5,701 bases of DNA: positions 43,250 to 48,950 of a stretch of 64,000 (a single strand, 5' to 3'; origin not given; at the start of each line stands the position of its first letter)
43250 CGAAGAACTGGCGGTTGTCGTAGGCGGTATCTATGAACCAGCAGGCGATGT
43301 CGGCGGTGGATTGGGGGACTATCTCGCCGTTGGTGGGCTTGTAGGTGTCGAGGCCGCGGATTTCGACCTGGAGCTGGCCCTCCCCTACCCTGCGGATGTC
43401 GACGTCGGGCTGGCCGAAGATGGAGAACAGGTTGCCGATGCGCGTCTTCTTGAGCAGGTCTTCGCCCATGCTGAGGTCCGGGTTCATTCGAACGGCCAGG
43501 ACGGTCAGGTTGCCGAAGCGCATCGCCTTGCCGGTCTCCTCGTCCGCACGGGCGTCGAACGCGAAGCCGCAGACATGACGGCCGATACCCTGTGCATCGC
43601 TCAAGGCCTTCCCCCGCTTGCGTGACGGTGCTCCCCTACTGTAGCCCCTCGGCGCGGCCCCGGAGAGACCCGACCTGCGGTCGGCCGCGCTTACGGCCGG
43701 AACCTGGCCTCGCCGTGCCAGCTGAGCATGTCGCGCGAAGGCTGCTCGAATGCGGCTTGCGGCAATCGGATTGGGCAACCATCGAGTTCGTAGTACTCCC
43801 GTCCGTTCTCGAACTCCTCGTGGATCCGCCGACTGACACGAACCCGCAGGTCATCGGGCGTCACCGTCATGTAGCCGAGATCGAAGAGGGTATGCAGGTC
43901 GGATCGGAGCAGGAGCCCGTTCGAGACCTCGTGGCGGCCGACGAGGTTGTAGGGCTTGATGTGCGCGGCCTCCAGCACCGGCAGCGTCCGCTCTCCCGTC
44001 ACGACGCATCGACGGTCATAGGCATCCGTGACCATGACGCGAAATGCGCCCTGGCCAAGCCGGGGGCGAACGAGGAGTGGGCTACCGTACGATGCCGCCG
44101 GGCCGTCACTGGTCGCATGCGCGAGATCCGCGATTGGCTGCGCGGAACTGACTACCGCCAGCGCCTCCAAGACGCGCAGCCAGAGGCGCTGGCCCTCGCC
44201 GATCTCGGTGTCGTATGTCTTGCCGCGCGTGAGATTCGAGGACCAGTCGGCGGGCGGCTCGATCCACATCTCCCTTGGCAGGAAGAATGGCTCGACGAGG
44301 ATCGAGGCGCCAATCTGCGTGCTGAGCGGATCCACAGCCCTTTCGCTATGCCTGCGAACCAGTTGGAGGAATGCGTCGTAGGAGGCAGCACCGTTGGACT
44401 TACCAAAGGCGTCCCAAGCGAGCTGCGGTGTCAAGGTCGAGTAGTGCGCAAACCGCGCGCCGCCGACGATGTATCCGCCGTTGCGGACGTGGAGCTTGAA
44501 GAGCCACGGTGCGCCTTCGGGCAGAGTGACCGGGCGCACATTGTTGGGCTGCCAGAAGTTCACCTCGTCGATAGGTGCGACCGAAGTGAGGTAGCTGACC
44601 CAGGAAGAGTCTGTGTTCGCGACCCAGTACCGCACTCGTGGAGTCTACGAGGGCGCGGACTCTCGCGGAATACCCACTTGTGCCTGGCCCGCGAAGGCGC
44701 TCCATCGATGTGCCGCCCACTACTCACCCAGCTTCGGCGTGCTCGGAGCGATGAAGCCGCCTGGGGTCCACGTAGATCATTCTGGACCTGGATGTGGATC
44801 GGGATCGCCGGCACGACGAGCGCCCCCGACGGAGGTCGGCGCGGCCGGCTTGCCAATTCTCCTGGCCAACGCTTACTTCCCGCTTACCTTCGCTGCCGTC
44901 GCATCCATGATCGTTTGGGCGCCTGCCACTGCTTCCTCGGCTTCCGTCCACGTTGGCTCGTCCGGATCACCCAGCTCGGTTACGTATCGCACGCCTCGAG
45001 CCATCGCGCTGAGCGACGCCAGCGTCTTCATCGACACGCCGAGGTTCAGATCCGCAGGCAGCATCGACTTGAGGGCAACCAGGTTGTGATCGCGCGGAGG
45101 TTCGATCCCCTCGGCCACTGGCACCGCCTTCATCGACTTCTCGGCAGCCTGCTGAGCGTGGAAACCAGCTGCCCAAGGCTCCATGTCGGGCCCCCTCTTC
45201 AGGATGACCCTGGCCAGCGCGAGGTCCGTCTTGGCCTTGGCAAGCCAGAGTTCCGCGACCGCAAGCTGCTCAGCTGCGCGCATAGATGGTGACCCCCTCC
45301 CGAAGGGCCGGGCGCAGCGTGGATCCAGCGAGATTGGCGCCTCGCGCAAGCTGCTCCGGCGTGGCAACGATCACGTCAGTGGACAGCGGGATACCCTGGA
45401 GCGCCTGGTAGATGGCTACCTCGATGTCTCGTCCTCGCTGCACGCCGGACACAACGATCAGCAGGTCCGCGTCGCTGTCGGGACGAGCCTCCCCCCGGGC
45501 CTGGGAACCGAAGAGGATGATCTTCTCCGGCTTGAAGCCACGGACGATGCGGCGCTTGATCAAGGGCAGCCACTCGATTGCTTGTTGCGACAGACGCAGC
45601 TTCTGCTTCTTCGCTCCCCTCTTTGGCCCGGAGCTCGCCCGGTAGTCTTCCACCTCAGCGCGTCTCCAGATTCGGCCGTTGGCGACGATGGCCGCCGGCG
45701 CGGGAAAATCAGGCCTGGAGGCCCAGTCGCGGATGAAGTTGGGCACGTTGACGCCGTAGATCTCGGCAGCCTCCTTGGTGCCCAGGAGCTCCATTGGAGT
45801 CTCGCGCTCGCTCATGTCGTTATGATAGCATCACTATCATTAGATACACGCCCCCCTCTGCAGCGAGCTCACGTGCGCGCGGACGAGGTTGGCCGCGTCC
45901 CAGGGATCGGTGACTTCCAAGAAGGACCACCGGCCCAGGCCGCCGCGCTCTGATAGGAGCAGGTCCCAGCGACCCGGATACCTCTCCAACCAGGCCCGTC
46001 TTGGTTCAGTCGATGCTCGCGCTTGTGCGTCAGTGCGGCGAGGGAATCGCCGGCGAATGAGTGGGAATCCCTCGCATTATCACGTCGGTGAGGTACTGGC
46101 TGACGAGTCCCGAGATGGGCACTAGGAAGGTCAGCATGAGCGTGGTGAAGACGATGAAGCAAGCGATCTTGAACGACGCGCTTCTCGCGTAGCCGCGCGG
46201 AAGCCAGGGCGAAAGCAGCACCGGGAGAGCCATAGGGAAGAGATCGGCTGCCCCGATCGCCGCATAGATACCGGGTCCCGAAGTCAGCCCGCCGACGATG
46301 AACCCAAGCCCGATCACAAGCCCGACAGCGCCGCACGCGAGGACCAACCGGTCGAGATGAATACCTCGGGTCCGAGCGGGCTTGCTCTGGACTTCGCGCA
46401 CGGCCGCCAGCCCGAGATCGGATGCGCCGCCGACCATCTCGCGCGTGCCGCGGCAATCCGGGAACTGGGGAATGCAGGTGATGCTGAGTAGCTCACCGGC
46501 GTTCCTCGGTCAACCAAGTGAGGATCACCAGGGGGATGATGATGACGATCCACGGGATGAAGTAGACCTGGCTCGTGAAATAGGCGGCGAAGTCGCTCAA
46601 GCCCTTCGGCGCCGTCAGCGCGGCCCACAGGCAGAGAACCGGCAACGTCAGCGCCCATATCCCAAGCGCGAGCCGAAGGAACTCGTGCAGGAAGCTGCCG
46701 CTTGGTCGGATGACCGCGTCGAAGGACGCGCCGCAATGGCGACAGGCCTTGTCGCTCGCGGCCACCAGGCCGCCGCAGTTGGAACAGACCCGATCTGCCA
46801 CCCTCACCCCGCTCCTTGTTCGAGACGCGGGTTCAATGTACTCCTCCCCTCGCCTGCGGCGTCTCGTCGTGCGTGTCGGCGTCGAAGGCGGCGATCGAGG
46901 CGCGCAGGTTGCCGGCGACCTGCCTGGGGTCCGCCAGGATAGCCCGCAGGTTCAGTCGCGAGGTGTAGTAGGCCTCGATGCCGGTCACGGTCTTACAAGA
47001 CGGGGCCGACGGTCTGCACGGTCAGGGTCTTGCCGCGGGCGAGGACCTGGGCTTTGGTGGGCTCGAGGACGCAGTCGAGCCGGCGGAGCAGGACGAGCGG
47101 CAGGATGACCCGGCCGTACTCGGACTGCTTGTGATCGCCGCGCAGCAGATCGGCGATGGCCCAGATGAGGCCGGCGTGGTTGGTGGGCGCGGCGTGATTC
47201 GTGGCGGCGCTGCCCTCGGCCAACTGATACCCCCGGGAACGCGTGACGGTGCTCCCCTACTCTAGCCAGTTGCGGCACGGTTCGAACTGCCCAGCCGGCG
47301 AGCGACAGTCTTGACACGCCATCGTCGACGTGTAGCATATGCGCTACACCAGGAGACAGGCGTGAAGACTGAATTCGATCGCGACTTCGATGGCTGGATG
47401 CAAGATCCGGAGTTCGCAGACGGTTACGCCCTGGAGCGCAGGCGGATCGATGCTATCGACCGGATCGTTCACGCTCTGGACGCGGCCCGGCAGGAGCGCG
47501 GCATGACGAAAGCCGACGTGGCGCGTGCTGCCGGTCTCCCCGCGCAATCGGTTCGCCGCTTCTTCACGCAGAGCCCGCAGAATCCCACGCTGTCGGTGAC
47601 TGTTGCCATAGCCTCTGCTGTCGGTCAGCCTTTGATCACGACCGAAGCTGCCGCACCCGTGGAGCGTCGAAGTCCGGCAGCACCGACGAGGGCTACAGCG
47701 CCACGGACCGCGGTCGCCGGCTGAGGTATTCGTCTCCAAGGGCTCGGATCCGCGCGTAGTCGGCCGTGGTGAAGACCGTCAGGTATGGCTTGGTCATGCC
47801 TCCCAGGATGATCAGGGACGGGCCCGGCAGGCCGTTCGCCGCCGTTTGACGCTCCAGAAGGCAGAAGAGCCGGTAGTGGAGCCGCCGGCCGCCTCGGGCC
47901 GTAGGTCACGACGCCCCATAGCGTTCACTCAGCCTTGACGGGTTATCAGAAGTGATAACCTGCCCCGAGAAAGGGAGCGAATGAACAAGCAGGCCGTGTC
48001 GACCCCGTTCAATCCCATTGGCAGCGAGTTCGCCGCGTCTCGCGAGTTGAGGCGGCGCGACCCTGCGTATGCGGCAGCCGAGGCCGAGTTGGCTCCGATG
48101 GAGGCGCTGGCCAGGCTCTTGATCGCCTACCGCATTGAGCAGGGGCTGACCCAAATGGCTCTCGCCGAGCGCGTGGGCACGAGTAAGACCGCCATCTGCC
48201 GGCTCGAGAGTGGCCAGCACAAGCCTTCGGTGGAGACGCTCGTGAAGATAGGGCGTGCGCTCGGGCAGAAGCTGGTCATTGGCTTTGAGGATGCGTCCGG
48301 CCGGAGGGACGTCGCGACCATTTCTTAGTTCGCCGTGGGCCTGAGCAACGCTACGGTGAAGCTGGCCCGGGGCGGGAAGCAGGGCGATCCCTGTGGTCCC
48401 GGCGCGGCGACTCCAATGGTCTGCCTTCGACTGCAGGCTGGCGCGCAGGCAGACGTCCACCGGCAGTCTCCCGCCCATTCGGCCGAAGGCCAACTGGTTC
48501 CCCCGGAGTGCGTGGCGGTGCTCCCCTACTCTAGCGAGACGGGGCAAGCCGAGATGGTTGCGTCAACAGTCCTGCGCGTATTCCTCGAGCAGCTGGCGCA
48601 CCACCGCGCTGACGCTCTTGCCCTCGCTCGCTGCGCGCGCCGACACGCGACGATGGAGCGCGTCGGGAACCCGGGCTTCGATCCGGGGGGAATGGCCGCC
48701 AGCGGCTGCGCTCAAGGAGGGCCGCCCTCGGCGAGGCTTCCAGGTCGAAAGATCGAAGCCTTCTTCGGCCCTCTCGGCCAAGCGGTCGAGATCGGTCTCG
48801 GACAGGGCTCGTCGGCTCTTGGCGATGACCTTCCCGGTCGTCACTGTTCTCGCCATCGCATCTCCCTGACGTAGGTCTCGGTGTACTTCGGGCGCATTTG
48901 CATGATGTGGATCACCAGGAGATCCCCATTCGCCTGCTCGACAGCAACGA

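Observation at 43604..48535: Three copies of a 26-bp promoter/leader element, each feeding a TTG start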

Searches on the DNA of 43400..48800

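Call 29: search_rna_families(source=window, start=43400, end=48800, threshold=evalue, max_evalue=5)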
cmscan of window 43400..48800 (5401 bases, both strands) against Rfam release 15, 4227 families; matches with E-value up to 5: 0.
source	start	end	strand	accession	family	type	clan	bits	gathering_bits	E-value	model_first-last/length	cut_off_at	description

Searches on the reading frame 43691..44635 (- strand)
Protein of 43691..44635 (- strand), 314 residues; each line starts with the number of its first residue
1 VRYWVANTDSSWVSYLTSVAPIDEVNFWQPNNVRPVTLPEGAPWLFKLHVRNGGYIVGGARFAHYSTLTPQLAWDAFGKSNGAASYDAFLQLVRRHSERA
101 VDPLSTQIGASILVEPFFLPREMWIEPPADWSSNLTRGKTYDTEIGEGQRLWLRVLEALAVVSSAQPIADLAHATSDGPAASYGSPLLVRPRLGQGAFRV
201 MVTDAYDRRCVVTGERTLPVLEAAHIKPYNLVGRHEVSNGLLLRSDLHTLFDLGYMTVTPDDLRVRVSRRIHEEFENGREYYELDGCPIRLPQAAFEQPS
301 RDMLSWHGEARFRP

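Call 8: search_protein_families(library=pfam, proteins=[window:43691-44635:-], max_evalue=0.01)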
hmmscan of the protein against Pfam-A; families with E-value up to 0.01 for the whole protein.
window:43691-44635:- (314 aa): 1 family
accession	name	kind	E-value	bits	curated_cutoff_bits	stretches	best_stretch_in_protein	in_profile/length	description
PF13391.12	HNH_2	-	6.5e-13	48.8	21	1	210-258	1-65/66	HNH endonuclease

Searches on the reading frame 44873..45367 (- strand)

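Call 8: search_protein_families(library=pfam, proteins=[window:44873-45367:-], max_evalue=0.01)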
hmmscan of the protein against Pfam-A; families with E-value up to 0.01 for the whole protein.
window:44873-45367:- (164 aa): 2 families
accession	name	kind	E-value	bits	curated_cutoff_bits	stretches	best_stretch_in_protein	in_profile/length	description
PF05168.19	HEPN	-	4.6e-16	59.5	22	1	38-156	1-113/117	HEPN domain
PF01297.22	ZnuA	-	0.0016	18.4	29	1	48-159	44-121/263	Zinc-uptake complex component A periplasmic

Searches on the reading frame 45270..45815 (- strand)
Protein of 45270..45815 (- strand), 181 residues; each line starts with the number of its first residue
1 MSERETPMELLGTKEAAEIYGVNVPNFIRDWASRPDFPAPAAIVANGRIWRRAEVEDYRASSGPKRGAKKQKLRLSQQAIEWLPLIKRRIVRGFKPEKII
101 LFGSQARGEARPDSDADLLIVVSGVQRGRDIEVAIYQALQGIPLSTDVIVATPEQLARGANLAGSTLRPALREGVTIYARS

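Call 8: search_protein_families(library=pfam, proteins=[window:45270-45815:-], max_evalue=0.01)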
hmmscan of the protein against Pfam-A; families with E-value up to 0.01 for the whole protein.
window:45270-45815:- (181 aa): 3 families
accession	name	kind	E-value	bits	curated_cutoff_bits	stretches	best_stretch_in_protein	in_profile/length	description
PF01909.29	NTP_transf_2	-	1.8e-10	41.5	21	1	88-153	6-76/93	Nucleotidyltransferase domain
PF18765.7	Polbeta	-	1e-08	35.7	26.9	1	92-148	9-66/93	Polymerase beta, Nucleotidyltransferase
PF12728.13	HTH_17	-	0.0038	17.9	27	1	10-60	1-48/51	Helix-turn-helix domain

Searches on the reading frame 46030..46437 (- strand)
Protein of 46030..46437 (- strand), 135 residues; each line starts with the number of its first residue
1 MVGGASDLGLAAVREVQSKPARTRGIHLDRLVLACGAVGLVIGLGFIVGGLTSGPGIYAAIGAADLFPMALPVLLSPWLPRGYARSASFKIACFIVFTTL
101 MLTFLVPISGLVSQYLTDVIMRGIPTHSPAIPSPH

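Call 8: search_protein_families(library=pfam, proteins=[window:46030-46437:-], max_evalue=0.01)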
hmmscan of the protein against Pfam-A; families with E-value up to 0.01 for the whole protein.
window:46030-46437:- (135 aa): 0 families

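Call 67: search_protein_families(library=pfam, proteins=[window:46030-46437:-], max_evalue=0.01)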
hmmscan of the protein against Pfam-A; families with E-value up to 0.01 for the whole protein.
window:46030-46437:- (135 aa): 0 families

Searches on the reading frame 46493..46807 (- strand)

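Call 8: search_protein_families(library=pfam, proteins=[window:46493-46807:-], max_evalue=0.01)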
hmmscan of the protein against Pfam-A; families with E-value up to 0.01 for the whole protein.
window:46493-46807:- (104 aa): 3 families
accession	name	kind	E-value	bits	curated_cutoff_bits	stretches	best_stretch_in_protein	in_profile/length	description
PF13248.11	Zn_ribbon_3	-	8.7e-06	25.5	27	1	7-27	4-24/26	zinc-ribbon domain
PF13240.11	Zn_Ribbon_1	-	0.0019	18.4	25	1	8-28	2-22/23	zinc-ribbon domain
PF12773.13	DZR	-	0.0029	18.2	27.3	1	7-26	26-45/45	Double zinc ribbon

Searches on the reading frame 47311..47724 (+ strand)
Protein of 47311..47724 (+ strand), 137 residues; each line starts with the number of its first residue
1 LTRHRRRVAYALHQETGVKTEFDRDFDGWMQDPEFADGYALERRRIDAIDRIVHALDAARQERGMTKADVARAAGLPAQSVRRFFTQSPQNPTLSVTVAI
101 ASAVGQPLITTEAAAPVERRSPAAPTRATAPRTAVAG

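Call 8: search_protein_families(library=pfam, proteins=[window:47311-47724:+], max_evalue=0.01)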
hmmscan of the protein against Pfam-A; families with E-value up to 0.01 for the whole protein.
window:47311-47724:+ (137 aa): 3 families
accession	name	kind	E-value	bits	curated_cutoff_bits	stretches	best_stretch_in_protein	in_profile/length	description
PF13560.12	HTH_31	-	1.3e-06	29.1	27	1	56-107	6-57/64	Helix-turn-helix domain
PF01381.28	HTH_3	-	3.8e-06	27.3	23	1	58-105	3-49/55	Helix-turn-helix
PF13443.12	HTH_26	-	1.6e-05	25.5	22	1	56-104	2-50/63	Cro/C1-type HTH DNA-binding domain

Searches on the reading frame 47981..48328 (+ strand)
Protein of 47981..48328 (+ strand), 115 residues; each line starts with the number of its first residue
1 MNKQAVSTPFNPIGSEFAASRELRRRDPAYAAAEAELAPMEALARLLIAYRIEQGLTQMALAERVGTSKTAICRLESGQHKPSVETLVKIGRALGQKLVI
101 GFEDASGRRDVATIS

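Call 9: search_protein_families(library=pfam, proteins=[window:47981-48328:+], max_evalue=0.01)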
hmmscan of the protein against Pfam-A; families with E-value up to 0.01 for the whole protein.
window:47981-48328:+ (115 aa): 6 families
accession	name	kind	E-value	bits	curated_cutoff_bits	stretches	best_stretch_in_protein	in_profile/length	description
PF01381.28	HTH_3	-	1.7e-12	47.6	23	1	48-96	2-50/55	Helix-turn-helix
PF13560.12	HTH_31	-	1e-10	42.2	27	1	42-95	1-55/64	Helix-turn-helix domain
PF12844.13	HTH_19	-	5.1e-07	30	30.2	1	47-96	4-53/64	Helix-turn-helix domain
PF13384.12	HTH_23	-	0.00075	19.7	24.6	1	43-75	5-37/50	Homeodomain-like domain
PF13744.12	HTH_37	-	0.0016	18.7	27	1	37-100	13-77/80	Helix-turn-helix domain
PF13443.12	HTH_26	-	0.0098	16.6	22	0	51-95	6-51/63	Cro/C1-type HTH DNA-binding domain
